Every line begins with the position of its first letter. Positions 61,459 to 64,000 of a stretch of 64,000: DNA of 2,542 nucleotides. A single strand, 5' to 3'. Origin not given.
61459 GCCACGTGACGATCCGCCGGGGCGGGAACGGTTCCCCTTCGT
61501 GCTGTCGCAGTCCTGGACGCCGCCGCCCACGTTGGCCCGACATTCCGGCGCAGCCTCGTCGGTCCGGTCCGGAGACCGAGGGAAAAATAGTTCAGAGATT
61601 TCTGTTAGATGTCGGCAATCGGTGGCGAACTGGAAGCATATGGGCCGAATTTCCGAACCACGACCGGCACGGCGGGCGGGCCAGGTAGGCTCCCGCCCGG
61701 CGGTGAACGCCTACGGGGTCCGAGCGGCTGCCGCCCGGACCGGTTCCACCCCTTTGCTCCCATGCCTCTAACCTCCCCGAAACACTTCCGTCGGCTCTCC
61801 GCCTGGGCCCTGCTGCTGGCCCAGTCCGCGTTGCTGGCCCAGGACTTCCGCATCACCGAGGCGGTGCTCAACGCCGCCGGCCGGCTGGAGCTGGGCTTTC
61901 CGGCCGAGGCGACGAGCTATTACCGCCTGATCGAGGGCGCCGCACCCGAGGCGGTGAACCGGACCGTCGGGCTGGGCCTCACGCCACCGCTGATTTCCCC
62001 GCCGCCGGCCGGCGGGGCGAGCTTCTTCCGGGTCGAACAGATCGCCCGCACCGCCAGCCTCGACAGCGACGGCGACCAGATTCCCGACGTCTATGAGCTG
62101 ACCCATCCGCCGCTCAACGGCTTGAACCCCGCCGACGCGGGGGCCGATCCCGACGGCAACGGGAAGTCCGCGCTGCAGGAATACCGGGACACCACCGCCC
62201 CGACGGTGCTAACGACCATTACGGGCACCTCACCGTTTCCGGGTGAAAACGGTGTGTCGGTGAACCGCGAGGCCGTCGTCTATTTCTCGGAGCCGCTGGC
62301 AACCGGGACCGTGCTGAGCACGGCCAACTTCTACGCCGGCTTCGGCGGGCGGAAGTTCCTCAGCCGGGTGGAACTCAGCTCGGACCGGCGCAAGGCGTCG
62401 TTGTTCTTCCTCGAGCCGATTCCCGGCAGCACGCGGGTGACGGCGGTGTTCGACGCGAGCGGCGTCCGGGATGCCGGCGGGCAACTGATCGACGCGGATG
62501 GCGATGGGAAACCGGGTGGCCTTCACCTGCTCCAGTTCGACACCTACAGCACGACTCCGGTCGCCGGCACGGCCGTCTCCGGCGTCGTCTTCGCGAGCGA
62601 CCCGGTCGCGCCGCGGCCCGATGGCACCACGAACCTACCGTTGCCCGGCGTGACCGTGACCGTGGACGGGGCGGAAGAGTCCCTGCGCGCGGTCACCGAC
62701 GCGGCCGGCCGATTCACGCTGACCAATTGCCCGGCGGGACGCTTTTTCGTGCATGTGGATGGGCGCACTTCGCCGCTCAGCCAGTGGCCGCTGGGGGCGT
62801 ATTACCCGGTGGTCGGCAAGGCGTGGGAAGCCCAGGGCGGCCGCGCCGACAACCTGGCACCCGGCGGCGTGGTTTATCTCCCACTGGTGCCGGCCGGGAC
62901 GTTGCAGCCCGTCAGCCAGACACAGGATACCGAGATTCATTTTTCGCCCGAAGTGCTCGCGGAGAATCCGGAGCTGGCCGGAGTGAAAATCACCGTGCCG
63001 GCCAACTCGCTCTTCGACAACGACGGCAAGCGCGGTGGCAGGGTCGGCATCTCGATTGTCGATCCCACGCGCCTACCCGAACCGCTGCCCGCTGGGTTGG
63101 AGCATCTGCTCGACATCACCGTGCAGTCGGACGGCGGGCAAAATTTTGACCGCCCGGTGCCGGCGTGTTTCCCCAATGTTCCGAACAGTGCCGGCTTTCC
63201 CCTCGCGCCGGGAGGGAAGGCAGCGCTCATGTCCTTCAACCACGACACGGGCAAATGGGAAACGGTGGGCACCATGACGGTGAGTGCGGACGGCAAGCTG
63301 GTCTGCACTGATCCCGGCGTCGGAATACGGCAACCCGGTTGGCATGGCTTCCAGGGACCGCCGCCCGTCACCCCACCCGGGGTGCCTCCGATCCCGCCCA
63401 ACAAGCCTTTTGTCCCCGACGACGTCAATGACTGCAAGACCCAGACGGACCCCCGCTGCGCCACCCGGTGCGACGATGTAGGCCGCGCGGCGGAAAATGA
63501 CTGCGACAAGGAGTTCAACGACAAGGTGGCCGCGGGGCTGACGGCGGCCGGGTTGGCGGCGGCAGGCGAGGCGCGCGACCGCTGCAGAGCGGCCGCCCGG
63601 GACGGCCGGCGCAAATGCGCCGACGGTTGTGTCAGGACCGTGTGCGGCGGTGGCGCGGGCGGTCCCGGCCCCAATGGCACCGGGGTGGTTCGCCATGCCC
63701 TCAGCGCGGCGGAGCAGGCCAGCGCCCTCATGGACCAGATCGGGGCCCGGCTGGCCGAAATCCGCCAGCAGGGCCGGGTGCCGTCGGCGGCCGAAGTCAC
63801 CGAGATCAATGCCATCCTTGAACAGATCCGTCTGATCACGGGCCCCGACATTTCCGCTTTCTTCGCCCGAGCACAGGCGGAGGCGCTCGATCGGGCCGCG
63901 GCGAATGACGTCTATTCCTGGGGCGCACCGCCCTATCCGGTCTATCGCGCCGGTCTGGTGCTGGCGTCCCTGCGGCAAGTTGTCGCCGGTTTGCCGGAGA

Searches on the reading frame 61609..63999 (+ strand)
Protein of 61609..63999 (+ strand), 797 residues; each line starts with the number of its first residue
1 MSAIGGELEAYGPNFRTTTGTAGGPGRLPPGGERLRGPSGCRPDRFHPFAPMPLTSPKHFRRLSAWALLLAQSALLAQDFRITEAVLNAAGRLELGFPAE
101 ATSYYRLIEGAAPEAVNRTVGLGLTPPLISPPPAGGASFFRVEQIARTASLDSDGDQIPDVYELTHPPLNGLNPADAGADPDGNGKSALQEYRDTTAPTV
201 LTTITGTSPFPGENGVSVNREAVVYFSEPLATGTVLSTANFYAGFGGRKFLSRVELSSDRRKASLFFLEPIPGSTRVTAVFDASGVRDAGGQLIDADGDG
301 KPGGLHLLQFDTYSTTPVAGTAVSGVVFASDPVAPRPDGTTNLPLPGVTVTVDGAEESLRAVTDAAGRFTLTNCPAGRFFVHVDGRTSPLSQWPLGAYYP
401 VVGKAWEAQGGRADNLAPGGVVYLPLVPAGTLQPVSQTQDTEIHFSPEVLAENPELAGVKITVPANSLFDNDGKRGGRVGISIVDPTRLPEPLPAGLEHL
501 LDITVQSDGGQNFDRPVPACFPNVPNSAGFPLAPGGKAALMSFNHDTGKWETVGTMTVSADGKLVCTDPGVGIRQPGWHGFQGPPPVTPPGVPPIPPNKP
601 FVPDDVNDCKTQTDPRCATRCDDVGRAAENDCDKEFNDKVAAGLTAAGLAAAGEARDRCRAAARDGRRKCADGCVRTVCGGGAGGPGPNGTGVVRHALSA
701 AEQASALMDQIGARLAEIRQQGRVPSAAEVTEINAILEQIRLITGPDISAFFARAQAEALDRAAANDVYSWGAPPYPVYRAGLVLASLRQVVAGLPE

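Call 12: search_protein_families(library=pfam, proteins=[window:61609-63999:+], max_evalue=0.001)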
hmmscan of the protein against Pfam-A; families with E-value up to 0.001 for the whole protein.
window:61609-63999:+ (797 aa): 3 families
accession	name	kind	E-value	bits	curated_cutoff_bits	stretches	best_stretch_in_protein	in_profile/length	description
PF13205.12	Big_5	-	1.4e-07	32.7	23.6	1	194-292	1-93/105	Bacterial Ig-like domain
PF13620.12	CarboxypepD_reg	-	2.4e-06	28.2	32.3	1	340-383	9-54/82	Carboxypeptidase regulatory-like domain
PF13715.12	CarbopepD_reg_2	-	6.5e-05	23.3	32.2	1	339-381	8-48/88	CarboxypepD_reg-like domain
